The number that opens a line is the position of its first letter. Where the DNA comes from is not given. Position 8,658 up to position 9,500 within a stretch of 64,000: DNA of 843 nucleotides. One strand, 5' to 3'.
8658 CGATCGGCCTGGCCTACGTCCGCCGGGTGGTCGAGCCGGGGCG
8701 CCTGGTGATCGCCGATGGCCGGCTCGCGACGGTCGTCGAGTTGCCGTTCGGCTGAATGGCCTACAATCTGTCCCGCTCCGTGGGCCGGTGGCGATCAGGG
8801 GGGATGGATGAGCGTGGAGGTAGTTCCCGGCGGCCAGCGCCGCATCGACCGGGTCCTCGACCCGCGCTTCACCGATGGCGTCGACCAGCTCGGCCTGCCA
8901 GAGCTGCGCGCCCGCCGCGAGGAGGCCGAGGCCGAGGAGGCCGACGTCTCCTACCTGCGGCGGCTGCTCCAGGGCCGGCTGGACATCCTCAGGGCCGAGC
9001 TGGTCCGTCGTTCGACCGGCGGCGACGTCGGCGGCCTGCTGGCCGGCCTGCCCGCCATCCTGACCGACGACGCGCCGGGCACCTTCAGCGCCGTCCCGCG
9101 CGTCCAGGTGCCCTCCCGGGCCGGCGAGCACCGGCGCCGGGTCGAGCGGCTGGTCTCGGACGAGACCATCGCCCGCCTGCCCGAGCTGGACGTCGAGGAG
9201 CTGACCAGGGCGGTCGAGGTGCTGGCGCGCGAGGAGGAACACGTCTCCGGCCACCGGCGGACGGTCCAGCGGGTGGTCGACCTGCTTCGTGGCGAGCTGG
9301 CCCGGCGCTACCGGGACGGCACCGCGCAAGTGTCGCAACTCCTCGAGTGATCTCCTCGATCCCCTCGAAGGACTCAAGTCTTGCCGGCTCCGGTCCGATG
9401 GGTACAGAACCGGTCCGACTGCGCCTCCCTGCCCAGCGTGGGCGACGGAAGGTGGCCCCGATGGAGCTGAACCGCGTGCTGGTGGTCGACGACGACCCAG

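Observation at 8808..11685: RsiG-like anti-sigma protein with two intact c-di-GMP-binding motifs, next to a CheY-receiver + HD-GYP phosphodiesterase pair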

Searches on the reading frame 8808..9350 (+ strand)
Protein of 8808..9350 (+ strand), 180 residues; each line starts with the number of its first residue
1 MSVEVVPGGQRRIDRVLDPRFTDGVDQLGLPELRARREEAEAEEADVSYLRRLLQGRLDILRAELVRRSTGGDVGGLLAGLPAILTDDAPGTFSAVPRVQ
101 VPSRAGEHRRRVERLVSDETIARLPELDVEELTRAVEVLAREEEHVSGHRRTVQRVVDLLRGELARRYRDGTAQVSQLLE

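Call 7: search_protein_families(library=pfam, proteins=[window:8808-9350:+], max_evalue=0.01)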
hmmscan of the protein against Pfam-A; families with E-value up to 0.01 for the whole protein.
window:8808-9350:+ (180 aa): 1 family
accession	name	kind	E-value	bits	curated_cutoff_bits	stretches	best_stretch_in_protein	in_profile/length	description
PF22802.1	RsiG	-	5.1e-32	109.8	27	2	23-82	5-62/65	RsiG-like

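Call 8: search_protein_families(library=ncbifam, proteins=[window:8808-9350:+], max_evalue=0.01)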
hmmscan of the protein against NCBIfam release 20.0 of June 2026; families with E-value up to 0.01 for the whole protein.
window:8808-9350:+ (180 aa): 0 families

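Call 9: search_solved_structures(query=window:8808-9350:+, max_evalue=1, show_alignments=3)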
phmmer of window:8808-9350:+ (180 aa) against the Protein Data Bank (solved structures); distinct sequences matched with E-value up to 1: 5.
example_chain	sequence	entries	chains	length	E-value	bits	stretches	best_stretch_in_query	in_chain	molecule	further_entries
6pfj_T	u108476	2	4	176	5.4e-25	91.6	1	7-179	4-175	AmfC protein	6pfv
7lq2_B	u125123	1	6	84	1.2e-06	32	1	22-69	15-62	RR RsiG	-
7lq3_B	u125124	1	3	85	1.2e-06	31.9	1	22-69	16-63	RsiG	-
7lq4_D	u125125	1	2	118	6.6e-06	29.6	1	22-69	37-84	RsiG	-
1yqg_A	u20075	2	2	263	0.41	14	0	98-137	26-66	pyrroline-5-carboxylate reductase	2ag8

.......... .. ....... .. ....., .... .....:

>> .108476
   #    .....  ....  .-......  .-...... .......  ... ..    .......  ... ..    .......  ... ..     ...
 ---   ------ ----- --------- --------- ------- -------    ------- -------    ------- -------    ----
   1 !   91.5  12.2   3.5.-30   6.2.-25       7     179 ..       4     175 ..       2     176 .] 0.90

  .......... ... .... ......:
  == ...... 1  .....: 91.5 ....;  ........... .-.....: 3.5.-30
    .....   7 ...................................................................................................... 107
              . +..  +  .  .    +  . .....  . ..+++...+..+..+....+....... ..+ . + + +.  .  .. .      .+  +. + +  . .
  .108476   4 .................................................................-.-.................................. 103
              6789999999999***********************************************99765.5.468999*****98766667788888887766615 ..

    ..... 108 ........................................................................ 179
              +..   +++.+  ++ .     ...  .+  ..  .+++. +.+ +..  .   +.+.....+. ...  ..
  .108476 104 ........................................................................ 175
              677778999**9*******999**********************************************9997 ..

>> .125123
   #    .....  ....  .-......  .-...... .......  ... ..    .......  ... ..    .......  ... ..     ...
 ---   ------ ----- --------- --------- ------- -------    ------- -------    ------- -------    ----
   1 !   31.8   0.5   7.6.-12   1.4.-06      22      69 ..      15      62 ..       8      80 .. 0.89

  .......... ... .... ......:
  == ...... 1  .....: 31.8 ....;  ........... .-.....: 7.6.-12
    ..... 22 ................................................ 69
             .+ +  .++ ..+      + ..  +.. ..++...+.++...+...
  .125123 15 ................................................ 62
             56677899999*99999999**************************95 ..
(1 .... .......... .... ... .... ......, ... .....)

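Call 10: find_encoding_contigs(protein=window:8808-9350:+, flank=10000, max_places=6)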
Protein window:8808-9350:+ (180 aa): 7 contigs read that carry it; 6 places shown.
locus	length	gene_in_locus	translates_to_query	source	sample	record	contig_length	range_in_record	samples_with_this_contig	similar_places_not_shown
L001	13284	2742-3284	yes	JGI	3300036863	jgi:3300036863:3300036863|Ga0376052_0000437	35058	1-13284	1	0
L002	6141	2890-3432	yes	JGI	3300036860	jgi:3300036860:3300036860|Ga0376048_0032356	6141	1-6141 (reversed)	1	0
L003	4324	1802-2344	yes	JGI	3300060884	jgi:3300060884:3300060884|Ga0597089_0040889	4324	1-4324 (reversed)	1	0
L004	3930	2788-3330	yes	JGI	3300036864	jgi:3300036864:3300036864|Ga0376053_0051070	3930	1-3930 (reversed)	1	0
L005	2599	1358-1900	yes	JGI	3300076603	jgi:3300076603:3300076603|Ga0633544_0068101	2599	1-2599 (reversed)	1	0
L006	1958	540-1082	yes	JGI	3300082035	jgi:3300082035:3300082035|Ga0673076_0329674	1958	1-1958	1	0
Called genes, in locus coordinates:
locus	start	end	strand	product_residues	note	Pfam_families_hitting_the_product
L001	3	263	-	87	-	?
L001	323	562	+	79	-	PF02597:ThiS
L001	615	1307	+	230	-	PF11209:LmeA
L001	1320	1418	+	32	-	-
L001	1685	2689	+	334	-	PF01571:GCV_T (weak)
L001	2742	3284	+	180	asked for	PF22802:RsiG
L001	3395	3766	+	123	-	PF00072:Response_reg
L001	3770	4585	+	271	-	PF13487:HD_5, PF01966:HD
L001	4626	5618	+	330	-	PF06089:Asparaginase_II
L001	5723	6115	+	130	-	PF12844:HTH_19, PF13560:HTH_31, PF01381:HTH_3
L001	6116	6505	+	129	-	-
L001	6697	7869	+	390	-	PF13439:Glyco_transf_4, PF13579:Glyco_trans_4_4, PF20706:GT4-conflict, PF00534:Glycos_transf_1, PF13692:Glyco_trans_1_4, PF13524:Glyco_trans_1_2 (weak)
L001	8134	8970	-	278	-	PF01061:ABC2_membrane, PF12698:ABC2_membrane_3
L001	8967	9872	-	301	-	PF00005:ABC_tran, PF13604:AAA_30 (faint), PF13304:AAA_21 (weak), PF26919:ABC-like_C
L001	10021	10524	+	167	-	PF10722:YbjN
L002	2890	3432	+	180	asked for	PF22802:RsiG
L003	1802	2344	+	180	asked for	PF22802:RsiG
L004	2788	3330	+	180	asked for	PF22802:RsiG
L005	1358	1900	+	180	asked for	PF22802:RsiG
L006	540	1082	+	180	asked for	PF22802:RsiG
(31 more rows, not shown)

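Call 11: find_homologous_proteins(query=window:8808-9350:+, max_evalue=0.001)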
Query window:8808-9350:+ (180 aa): 3126 proteins with E <= 0.001 among 6347 candidates; the best 120 are listed.
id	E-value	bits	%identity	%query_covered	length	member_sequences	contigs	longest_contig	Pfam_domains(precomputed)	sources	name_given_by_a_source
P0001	5.0e-104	363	100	100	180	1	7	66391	PF22802.2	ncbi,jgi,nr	ncbi:MAG TPA: aerial mycelium formation protein [Actinomycetes bacterium]|jgi:hypothetical protein|n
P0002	1.1e-96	340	95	100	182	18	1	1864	PF22802.2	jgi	jgi:hypothetical protein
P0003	3.9e-94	331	93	100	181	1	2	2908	PF22802.2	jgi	jgi:hypothetical protein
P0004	8.6e-93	327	92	100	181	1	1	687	PF22802.2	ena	-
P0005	3.8e-91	322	91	100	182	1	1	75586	PF22802.2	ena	-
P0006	8.1e-91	320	91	100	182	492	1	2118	PF22802.2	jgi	jgi:anti-sigma-K factor RsiG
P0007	1.7e-90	319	90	100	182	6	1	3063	PF22802.2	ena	-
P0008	4.9e-90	318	91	100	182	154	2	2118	PF22802.2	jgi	jgi:hypothetical protein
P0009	5.5e-90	318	91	100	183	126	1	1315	PF22802.2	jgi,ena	-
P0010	5.5e-90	318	90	100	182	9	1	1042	PF22802.2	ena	-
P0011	1.0e-89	317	91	100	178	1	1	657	PF22802.2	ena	-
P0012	5.9e-89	314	89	100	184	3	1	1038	PF22802.2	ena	-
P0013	2.2e-88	313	90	100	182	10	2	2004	PF22802.2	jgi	jgi:hypothetical protein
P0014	1.5e-87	310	88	100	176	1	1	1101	PF22802.2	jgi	jgi:hypothetical protein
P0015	3.1e-87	309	87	100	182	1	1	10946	PF22802.2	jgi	jgi:anti-sigma-K factor RsiG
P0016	3.3e-87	309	89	100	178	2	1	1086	PF22802.2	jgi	jgi:hypothetical protein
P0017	5.6e-87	308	89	100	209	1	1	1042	PF22802.2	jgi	-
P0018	1.0e-86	307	90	100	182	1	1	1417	PF22802.2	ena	-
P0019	1.8e-86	306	89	100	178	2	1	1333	PF22802.2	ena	-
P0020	2.5e-86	306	86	100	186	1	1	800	PF22802.2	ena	-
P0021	2.9e-86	306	89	100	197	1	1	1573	PF22802.2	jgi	jgi:hypothetical protein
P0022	3.5e-86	305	87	100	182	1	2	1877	PF22802.2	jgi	jgi:hypothetical protein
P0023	6.3e-85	301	86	100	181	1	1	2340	PF22802.2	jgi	jgi:hypothetical protein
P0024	2.1e-84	300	86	100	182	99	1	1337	PF22802.2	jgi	jgi:hypothetical protein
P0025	2.1e-84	300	86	100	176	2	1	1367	PF22802.2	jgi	jgi:hypothetical protein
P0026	2.8e-84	299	85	100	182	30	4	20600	PF22802.2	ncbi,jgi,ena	jgi:RsiG-like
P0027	8.5e-84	298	86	100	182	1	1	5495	PF22802.2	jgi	jgi:hypothetical protein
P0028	1.9e-83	297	85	100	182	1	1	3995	PF22802.2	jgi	jgi:hypothetical protein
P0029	3.5e-83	296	87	100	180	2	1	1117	PF22802.2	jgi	jgi:hypothetical protein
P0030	4.1e-83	295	85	100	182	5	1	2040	PF22802.2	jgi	jgi:hypothetical protein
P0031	5.6e-83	295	86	100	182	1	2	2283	PF22802.2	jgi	jgi:hypothetical protein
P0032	8.0e-83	294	86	100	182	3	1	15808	PF22802.2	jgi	jgi:hypothetical protein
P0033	8.6e-83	294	86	100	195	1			PF22802.2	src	-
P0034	1.6e-82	293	84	100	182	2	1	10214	PF22802.2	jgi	jgi:FtsZ-binding cell division protein ZapB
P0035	2.4e-82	293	85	100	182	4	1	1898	PF22802.2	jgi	jgi:hypothetical protein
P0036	3.1e-82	293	84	100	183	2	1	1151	PF22802.2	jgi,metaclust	metaclust:\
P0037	5.9e-82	292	85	100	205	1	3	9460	PF22802.2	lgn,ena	-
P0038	6.4e-82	292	84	98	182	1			PF22802.2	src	-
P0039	5.6e-81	288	84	100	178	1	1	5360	PF22802.2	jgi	jgi:hypothetical protein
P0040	2.0e-80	287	87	100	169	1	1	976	PF22802.2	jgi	jgi:hypothetical protein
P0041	4.0e-80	286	84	100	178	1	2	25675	PF22802.2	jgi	jgi:hypothetical protein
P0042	6.4e-80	285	83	100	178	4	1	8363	PF22802.2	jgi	jgi:hypothetical protein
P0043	6.7e-80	285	86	100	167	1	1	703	PF22802.2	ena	-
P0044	9.5e-80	284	82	99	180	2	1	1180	PF22802.2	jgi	jgi:hypothetical protein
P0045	1.6e-79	284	90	89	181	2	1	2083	PF22802.2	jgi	jgi:hypothetical protein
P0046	8.6e-78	278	79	100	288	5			PF22802.2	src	-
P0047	1.3e-77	278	84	100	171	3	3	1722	PF22802.2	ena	-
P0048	4.7e-77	276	90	86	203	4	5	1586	PF22802.2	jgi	jgi:hypothetical protein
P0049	8.8e-77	275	83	100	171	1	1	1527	PF22802.2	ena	-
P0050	1.2e-74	268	79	100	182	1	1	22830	PF22802.2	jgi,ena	-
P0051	1.6e-74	267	79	100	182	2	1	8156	PF22802.2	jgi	jgi:hypothetical protein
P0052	4.0e-74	266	78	100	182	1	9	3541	PF22802.2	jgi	jgi:hypothetical protein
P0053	5.1e-74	266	79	100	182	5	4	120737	PF22802.2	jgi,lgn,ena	-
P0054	3.5e-73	263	85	90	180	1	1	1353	PF22802.2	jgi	jgi:hypothetical protein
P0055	2.1e-72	261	76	100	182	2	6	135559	PF22802.2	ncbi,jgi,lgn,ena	-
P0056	6.2e-72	259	74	98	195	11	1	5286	PF22802.2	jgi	-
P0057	6.8e-72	259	74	100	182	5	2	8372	PF22802.2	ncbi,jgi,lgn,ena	-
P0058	2.8e-71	257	72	100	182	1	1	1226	PF22802.2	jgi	jgi:chaperonin cofactor prefoldin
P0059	2.1e-70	254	76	100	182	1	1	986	PF22802.2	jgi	-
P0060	7.0e-70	252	72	100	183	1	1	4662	PF22802.2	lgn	-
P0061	9.9e-70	252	72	98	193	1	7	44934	PF22802.2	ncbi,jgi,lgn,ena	-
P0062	9.9e-70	252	72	100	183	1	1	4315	PF22802.2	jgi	jgi:hypothetical protein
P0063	1.1e-69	252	74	100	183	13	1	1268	PF22802.2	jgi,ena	jgi:hypothetical protein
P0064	1.3e-69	251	72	100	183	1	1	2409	PF22802.2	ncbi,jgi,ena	-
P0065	2.0e-69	251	71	100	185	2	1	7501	PF22802.2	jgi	jgi:hypothetical protein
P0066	2.1e-69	251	70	100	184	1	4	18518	PF22802.2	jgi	jgi:chaperonin cofactor prefoldin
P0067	2.7e-69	250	71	100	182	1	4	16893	PF22802.2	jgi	jgi:hypothetical protein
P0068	5.4e-69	249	77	100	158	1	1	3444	PF22802.2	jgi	jgi:hypothetical protein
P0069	7.3e-69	249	88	82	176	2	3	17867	PF22802.2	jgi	jgi:hypothetical protein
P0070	9.2e-69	249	70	100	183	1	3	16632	PF22802.2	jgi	jgi:hypothetical protein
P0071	1.4e-68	248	69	100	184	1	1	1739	PF22802.2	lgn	-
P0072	1.6e-68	248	74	100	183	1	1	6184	PF22802.2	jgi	jgi:hypothetical protein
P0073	1.8e-68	248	69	100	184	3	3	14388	PF22802.2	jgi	jgi:chaperonin cofactor prefoldin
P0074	1.8e-68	248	92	78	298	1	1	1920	PF00072.31,PF22802.2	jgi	jgi:CheY-like chemotaxis protein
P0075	2.6e-68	247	70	100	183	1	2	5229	PF22802.2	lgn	-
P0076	2.6e-68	247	71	100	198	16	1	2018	PF22802.2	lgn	-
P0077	2.7e-68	247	70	100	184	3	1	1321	PF22802.2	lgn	-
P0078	5.7e-68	246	76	100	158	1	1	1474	PF22802.2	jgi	jgi:hypothetical protein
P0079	6.0e-68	246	69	100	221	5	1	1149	PF22802.2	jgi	jgi:chaperonin cofactor prefoldin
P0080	6.3e-68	246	68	100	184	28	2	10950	PF22802.2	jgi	jgi:chaperonin cofactor prefoldin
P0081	1.1e-67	245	68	100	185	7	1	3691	PF22802.2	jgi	jgi:chaperonin cofactor prefoldin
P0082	1.4e-67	245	88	82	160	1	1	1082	PF22802.2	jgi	jgi:hypothetical protein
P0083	2.9e-67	244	70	100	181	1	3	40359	PF22802.2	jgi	jgi:hypothetical protein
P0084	3.3e-67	244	69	100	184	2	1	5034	PF22802.2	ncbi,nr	ncbi:MAG TPA: aerial mycelium formation protein [Actinomycetes bacterium]|nr:aerial mycelium formati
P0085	3.4e-67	244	71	100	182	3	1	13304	PF22802.2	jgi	jgi:hypothetical protein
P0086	4.1e-67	243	70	100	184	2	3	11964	PF22802.2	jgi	jgi:RsiG-like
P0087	6.6e-67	243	69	100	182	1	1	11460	PF22802.2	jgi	jgi:hypothetical protein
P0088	8.1e-67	242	72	97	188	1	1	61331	PF22802.2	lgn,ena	-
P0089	8.2e-67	242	70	100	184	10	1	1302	PF22802.2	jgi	jgi:hypothetical protein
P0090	9.8e-67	242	70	100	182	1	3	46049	PF22802.2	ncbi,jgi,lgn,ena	-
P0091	1.0e-66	242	70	100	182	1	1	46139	PF22802.2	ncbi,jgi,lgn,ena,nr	ncbi:MAG TPA: aerial mycelium formation protein [Actinomycetes bacterium]|jgi:hypothetical protein|n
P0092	1.2e-66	242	70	100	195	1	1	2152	PF22802.2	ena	-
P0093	1.8e-66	241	69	100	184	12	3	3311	PF22802.2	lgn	-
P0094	1.9e-66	241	70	100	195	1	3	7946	PF22802.2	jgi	jgi:hypothetical protein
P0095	1.9e-66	241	88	80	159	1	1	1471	PF22802.2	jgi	jgi:hypothetical protein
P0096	1.9e-66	241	69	100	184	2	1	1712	PF22802.2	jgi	-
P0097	2.6e-66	241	70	100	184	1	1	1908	PF22802.2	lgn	-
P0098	3.3e-66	240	70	100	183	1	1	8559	PF22802.2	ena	-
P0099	3.5e-66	240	69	100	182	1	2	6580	PF22802.2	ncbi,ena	-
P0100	4.1e-66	240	70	100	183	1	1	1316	PF22802.2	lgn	-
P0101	5.4e-66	240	71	100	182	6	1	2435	PF22802.2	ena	-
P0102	5.5e-66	240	70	100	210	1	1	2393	PF22802.2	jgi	jgi:hypothetical protein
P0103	6.3e-66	239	68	100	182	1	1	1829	PF22802.2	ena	-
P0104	7.0e-66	239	69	100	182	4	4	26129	PF22802.2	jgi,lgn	jgi:hypothetical protein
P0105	8.6e-66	239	74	100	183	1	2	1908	PF22802.2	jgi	jgi:hypothetical protein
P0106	1.4e-65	238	71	100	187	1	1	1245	PF22802.2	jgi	jgi:hypothetical protein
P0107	1.8e-65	238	69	100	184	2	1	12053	PF22802.2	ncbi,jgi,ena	-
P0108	3.1e-65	237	91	77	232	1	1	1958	PF22802.2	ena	-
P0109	4.1e-65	237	72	100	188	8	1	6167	PF22802.2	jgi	jgi:hypothetical protein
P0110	5.6e-65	236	71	100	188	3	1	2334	PF22802.2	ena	-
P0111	5.7e-65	236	72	100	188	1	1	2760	PF22802.2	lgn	-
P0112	1.1e-64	235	73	100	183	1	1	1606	PF22802.2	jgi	jgi:hypothetical protein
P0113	1.2e-64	235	68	100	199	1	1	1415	PF22802.2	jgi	jgi:hypothetical protein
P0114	2.1e-64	235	69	100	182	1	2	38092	PF22802.2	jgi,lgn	jgi:hypothetical protein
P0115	3.0e-64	234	66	100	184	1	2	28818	PF22802.2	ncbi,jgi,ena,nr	ncbi:MAG TPA: aerial mycelium formation protein [Actinomycetota bacterium]|jgi:hypothetical protein|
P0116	3.8e-64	234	68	100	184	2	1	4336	PF22802.2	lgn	-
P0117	1.0e-63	232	72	100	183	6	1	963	PF22802.2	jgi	jgi:hypothetical protein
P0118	1.0e-63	232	70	100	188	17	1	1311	PF22802.2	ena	-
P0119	2.1e-63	231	67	100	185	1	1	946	PF22802.2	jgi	jgi:hypothetical protein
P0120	4.0e-63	230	70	100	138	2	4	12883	PF22802.2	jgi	jgi:hypothetical protein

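Call 19: find_related_loci(query=A1, collection=genome_contigs, flank=8000)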
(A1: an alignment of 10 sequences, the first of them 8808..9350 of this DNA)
Query A1 (180 aa) in genome_contigs; peptide patterns used: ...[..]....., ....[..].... (x = any residue, [..] = any of these).
599 stretches matched a pattern (row limit reached: there are more); 530 encode a relative of the query (tblastn E <= 1e-3); the best 80 are kept; 80 distinct loci.
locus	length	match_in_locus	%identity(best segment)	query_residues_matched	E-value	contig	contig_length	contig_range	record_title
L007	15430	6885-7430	90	1-180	2e-88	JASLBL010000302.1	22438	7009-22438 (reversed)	MAG: Actinomycetes bacterium isolate CMU.bins.340 k141_11999748, whole genome shotgun sequence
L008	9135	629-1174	93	1-180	3e-91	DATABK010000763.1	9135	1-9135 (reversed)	MAG TPA_asm: Actinomycetes bacterium isolate SMAG_U6696 k141_636906, whole genome shotgun sequence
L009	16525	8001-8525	52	7-179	4e-44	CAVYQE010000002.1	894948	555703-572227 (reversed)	MAG: uncultured Actinomycetota bacterium isolate MFD05502.bin.1.113 genome assembly, contig: contig_2737, whole genome s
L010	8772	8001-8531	52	5-179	1e-41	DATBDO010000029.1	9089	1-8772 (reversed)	MAG TPA_asm: Mycobacteriales bacterium isolate SMAG_U5813 k141_3636739, whole genome shotgun sequence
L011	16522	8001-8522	51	7-179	4e-41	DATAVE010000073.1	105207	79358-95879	MAG TPA_asm: Mycobacteriales bacterium isolate SMAG_U5591 k141_1898816, whole genome shotgun sequence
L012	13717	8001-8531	49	4-179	3e-40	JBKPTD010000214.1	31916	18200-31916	MAG: Actinomycetota bacterium isolate GS_EKS_MAG_00005 GS_EKS_000000401209, whole genome shotgun sequence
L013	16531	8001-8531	49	8-179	1e-37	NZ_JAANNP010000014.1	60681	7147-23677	Motilibacter deserti strain E257 scaffold91_60681, whole genome shotgun sequence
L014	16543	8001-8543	48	2-179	4e-37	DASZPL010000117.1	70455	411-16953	MAG TPA_asm: Mycobacteriales bacterium isolate SMAG_U5970 k141_34878, whole genome shotgun sequence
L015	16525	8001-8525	49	6-179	3e-35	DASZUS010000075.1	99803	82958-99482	MAG TPA_asm: Mycobacteriales bacterium isolate SMAG_U6111 k141_40227, whole genome shotgun sequence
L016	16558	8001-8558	48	3-176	4e-35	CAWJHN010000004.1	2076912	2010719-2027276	MAG: uncultured Actinomycetes bacterium isolate MFD04716.bin.2.189 genome assembly, contig: contig_4400, whole genome sh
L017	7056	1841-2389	48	3-176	1e-34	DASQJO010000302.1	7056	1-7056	MAG TPA_asm: Kineosporiaceae bacterium isolate SMAG_U11888 k141_2229878, whole genome shotgun sequence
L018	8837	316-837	44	10-179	2e-32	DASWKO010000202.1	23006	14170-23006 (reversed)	MAG TPA_asm: Nitriliruptorales bacterium isolate SMAG_U2924 k141_2839270, whole genome shotgun sequence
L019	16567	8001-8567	45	3-180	2e-32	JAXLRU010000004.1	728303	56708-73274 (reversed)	MAG: Kineosporiaceae bacterium isolate STL-ACT17 C1.181.fa-4, whole genome shotgun sequence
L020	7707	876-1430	41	4-179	1e-29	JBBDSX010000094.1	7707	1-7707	MAG: Egicoccus sp. isolate LejiaC_72_37 Lejia_C_21603_length_7707_cov_25, whole genome shotgun sequence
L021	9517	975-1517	45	3-175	5e-29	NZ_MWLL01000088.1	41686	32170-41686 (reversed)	Kineosporia sp. R_H_3 ECOMGDLI_88, whole genome shotgun sequence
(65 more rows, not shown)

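Call 30: find_encoding_contigs(protein=P0055, flank=10000, max_places=2)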
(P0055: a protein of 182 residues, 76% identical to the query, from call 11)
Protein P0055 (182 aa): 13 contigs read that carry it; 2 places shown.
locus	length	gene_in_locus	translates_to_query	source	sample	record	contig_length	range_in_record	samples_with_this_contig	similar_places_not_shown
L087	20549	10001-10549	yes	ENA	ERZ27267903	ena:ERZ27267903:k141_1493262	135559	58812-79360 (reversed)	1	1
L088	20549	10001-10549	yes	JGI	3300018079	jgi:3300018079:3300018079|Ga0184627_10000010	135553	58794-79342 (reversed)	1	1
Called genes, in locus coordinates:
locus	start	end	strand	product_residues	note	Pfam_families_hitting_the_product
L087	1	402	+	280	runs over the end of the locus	PF06267:DUF1028, PF08823:PG_binding_2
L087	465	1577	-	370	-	PF02812:ELFV_dehydrog_N, PF00208:ELFV_dehydrog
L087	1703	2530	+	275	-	PF26312:DUF8083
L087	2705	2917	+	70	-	PF12728:HTH_17, PF00376:MerR, PF13411:MerR_1 (weak)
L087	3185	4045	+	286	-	-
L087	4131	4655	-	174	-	PF13302:Acetyltransf_3, PF13420:Acetyltransf_4 (weak), PF13523:Acetyltransf_8, PF00583:Acetyltransf_1, PF13673:Acetyltransf_10 (weak), PF13508:Acetyltransf_7, PF08445:FR47 (weak)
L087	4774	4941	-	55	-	-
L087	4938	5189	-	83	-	-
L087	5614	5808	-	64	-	PF00589:Phage_integrase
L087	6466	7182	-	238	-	PF21695:GlnR_1st, PF00486:Trans_reg_C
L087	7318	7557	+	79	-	PF02597:ThiS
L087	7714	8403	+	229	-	PF11209:LmeA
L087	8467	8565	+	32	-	-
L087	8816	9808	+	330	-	PF01571:GCV_T (faint), PF08669:GCV_T_C (weak)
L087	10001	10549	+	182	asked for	PF22802:RsiG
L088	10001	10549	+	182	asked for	PF22802:RsiG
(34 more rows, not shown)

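Call 31: find_encoding_contigs(protein=P0061, flank=10000, max_places=2)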
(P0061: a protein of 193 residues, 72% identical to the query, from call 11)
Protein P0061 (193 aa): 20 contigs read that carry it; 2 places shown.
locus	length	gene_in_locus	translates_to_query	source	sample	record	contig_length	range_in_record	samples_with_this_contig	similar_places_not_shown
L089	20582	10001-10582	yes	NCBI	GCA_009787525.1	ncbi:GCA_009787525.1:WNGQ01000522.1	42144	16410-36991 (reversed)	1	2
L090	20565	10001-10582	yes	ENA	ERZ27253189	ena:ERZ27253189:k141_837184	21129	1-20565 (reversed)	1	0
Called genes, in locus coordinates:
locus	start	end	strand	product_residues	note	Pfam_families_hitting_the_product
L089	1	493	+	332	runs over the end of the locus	PF13489:Methyltransf_23, PF01209:Ubie_methyltran (weak), PF13847:Methyltransf_31, PF08241:Methyltransf_11, PF08242:Methyltransf_12, PF13649:Methyltransf_25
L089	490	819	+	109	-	-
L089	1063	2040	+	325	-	PF00930:DPPIV_N (faint), PF26550:Tricorn_2nd (weak), PF26549:Tricorn_N, PF07676:PD40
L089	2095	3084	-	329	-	PF13458:Peripla_BP_6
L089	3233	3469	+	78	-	-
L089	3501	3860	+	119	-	-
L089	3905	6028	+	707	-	PF07730:HisKA_3, PF13581:HATPase_c_2 (weak), PF02518:HATPase_c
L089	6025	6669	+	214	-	PF00072:Response_reg, PF13384:HTH_23 (faint), PF08281:Sigma70_r4_2, PF13936:HTH_38 (weak), PF00196:GerE, PF04545:Sigma70_r4 (faint)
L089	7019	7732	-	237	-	PF21695:GlnR_1st, PF00486:Trans_reg_C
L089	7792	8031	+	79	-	PF02597:ThiS (weak)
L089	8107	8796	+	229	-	PF11209:LmeA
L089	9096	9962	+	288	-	PF01571:GCV_T (faint), PF08669:GCV_T_C (faint)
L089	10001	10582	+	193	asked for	PF22802:RsiG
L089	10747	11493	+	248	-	PF13487:HD_5, PF01966:HD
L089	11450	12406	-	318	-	-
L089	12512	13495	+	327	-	PF06089:Asparaginase_II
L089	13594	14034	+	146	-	PF13560:HTH_31, PF01381:HTH_3, PF12844:HTH_19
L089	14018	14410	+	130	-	-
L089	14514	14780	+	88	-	PF02148:zf-UBP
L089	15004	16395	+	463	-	-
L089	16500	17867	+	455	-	PF13439:Glyco_transf_4, PF13579:Glyco_trans_4_4, PF20706:GT4-conflict, PF00534:Glycos_transf_1, PF13692:Glyco_trans_1_4, PF13524:Glyco_trans_1_2 (weak)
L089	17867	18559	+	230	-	PF02585:PIG-L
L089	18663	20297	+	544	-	PF00324:AA_permease, PF13520:AA_permease_2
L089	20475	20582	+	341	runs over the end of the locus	PF14333:DUF4389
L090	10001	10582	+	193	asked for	PF22802:RsiG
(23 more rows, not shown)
